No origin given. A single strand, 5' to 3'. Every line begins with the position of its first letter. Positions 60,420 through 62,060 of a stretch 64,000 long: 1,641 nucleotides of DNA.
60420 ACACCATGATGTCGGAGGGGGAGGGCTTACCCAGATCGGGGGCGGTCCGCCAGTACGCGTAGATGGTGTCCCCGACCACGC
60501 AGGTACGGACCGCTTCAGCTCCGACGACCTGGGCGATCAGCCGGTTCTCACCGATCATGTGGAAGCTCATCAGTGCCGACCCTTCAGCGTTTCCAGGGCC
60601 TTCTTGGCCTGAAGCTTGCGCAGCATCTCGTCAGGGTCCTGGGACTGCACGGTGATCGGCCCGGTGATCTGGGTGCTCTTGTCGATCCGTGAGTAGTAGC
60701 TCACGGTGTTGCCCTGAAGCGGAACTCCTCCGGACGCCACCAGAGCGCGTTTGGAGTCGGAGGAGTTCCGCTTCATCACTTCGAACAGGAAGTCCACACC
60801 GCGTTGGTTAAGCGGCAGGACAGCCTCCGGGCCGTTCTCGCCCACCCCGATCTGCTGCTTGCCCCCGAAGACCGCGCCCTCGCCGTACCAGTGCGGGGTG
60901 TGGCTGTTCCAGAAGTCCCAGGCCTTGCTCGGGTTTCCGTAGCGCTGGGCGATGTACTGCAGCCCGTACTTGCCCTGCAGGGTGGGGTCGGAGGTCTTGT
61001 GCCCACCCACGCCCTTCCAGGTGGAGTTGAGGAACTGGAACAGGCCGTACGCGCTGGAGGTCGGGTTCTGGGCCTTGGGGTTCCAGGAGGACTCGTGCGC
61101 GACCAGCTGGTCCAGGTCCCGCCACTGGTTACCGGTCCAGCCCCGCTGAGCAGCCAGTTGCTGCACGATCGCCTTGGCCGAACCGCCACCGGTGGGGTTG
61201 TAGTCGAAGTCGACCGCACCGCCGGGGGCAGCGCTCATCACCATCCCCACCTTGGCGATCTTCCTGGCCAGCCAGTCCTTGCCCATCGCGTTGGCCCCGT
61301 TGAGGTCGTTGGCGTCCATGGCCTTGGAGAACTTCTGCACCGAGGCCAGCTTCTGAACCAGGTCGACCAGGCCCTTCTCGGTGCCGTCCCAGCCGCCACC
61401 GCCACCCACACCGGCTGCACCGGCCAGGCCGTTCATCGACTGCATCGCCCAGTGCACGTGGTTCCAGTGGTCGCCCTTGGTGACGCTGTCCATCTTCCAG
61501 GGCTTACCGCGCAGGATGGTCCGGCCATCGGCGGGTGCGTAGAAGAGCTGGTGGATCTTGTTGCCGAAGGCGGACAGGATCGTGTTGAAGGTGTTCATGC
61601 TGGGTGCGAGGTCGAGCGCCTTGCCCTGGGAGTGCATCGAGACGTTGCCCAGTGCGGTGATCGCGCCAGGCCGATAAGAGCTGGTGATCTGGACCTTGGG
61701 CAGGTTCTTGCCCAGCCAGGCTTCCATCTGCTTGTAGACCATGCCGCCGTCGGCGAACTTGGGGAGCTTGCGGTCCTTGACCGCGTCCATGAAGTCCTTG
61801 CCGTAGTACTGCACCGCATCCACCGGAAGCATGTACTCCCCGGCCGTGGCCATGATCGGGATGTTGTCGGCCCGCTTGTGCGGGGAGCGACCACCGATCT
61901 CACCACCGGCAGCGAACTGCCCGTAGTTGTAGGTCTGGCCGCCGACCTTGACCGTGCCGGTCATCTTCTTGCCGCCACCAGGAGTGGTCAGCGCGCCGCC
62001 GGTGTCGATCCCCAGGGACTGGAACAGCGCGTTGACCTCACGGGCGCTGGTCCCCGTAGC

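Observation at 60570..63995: Tape measure protein carrying two different peptidoglycan-hydrolase motifs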

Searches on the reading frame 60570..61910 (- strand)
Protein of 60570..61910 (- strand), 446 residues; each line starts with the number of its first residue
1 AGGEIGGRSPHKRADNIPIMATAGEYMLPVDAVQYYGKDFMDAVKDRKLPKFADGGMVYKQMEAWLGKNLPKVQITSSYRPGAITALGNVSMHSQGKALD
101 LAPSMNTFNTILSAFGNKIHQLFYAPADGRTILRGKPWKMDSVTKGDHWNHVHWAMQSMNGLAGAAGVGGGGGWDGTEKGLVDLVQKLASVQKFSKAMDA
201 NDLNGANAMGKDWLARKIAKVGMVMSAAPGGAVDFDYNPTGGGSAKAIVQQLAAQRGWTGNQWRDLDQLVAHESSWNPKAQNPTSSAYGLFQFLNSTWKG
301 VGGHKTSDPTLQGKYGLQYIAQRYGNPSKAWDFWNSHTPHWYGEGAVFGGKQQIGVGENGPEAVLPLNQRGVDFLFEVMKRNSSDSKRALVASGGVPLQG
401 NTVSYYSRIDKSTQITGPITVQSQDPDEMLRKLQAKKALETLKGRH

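Call 13: search_solved_structures(query=window:60570-61910:-, max_evalue=1, show_alignments=3)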
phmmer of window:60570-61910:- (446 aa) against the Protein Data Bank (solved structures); distinct sequences matched with E-value up to 1: 4.
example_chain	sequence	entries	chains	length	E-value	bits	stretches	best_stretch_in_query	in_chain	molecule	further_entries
9xps_S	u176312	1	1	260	0.23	13.4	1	239-300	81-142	Endolysin gp144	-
3bkh_A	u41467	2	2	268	0.25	13.3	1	239-300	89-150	lytic transglycosylase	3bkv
6t5s_A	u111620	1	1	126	0.43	12.5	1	256-302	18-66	Lysozyme C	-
9udh_A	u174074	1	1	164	0.57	12.1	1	275-306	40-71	lytic transglycosidase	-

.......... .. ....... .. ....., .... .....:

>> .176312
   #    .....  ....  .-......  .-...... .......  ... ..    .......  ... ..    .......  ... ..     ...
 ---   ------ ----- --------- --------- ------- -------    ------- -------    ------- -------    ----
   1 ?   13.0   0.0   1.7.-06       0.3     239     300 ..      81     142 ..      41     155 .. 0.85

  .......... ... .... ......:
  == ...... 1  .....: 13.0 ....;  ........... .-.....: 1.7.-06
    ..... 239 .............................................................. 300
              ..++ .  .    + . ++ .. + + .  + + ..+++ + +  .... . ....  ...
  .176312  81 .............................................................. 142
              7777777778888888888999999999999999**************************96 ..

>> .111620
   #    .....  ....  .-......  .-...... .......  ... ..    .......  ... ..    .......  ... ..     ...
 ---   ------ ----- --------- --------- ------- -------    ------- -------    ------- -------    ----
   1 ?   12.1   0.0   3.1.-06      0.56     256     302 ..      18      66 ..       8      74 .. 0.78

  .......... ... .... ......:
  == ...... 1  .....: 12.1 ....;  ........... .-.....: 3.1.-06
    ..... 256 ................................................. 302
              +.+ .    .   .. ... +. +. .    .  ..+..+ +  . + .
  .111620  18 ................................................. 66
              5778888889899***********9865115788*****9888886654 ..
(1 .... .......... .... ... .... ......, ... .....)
